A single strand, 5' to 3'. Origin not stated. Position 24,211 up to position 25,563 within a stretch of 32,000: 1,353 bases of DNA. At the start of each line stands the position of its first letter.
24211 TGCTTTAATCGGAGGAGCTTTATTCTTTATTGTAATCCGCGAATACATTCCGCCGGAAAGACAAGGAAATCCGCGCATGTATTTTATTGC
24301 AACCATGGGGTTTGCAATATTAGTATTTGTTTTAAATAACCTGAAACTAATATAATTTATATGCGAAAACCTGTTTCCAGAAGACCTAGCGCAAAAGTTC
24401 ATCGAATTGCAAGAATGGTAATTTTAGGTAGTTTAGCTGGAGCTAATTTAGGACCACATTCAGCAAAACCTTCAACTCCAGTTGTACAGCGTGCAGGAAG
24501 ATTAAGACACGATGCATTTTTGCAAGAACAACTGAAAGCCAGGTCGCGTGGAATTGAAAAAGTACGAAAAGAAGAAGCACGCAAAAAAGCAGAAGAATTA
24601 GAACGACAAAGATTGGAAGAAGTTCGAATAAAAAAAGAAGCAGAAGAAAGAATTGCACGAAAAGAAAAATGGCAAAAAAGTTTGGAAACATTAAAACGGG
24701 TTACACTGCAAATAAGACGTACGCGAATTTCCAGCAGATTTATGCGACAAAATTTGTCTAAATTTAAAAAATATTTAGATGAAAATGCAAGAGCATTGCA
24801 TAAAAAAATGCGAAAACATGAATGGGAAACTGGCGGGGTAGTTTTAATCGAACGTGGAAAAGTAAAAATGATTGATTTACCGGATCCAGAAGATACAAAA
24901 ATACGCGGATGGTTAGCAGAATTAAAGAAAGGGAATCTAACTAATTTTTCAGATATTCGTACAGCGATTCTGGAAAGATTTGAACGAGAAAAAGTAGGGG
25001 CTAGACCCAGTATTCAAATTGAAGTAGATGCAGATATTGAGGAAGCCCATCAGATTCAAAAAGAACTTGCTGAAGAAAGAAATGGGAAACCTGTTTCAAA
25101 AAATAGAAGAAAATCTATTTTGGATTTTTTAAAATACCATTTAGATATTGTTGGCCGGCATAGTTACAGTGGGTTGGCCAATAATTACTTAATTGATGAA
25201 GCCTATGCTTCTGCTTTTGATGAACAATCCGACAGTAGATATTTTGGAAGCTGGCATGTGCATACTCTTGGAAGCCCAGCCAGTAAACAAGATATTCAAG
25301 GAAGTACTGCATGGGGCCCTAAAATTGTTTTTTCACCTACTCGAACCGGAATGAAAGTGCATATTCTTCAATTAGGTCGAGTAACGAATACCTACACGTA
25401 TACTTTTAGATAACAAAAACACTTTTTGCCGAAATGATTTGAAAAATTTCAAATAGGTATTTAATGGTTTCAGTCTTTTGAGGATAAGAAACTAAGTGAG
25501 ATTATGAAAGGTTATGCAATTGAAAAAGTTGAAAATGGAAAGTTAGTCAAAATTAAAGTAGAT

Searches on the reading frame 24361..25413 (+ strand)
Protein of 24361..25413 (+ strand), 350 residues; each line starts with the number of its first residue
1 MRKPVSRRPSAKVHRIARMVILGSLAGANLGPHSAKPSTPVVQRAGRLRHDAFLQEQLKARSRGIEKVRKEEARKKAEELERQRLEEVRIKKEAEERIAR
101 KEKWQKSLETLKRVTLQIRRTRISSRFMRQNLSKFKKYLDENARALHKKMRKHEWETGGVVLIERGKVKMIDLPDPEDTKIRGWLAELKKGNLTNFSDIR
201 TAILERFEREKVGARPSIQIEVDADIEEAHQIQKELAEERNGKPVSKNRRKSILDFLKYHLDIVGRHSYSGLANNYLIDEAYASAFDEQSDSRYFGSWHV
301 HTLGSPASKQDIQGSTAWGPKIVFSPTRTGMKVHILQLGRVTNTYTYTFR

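Call 3: search_protein_families(library=pfam, proteins=[window:24361-25413:+], max_evalue=1)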
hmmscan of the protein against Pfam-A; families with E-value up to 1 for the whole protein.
window:24361-25413:+ (350 aa): 1 family
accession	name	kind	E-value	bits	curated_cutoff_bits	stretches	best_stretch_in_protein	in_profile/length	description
PF12835.12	Integrase_1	-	0.042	14.2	23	1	219-276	86-146/149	Integrase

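Call 4: search_protein_families(library=ncbifam, proteins=[window:24361-25413:+], max_evalue=1)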
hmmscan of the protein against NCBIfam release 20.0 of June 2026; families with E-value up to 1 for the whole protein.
window:24361-25413:+ (350 aa): 0 families

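Call 23: search_protein_families(library=phrogs, proteins=[window:24361-25413:+], max_evalue=0.1)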
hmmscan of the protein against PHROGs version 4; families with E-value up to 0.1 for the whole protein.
window:24361-25413:+ (350 aa): 1 family
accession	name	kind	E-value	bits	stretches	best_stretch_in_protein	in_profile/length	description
phrog_26161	-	unknown function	0.0017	19.2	1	209-292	98-180/288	-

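Call 24: search_protein_families(library=padloc, proteins=[window:24361-25413:+], max_evalue=0.1)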
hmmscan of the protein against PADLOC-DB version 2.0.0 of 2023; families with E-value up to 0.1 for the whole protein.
window:24361-25413:+ (350 aa): 3 families
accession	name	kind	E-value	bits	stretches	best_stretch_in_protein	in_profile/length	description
PDLC04616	PDC-M38B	-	0.0025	15.4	1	224-279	194-250/281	-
PDLC00902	JAB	-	0.011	13.4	1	287-313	88-115/159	JAB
PDLC00890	JAB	-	0.019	12.5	1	280-313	77-110/157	JAB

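Call 31: search_solved_structures(query=window:24361-25413:+, max_evalue=1)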
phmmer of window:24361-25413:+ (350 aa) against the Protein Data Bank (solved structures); distinct sequences matched with E-value up to 1: 0.

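Call 85: search_solved_structures(query=A5, max_evalue=1)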
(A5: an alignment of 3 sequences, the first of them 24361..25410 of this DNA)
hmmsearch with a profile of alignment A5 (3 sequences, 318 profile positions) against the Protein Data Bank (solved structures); distinct sequences matched with E-value up to 1: 7.
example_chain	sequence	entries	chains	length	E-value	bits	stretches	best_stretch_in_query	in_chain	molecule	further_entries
7kek_G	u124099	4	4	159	0.0057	19.2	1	58-153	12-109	Dynein light chain roadblock LC7B | Dynein light chain roadblock-type 2 protein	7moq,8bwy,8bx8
7k5b_G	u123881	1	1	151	0.0063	19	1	58-153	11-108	Dynein light chain roadblock-type 2 protein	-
37sn_A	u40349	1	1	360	0.18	14.2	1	135-214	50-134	Bracket-shaped protein SC4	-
6mg3_A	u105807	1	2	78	0.22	13.9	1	167-235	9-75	CCAAT/enhancer-binding protein beta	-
2erh_A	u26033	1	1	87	0.63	12.5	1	135-174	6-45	Colicin E7 immunity protein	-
1ujz_A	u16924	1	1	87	0.75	12.2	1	135-173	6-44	Designed Colicin E7 immunity protein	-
6jbo_A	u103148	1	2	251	0.77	12.2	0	85-123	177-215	Alginate-binding protein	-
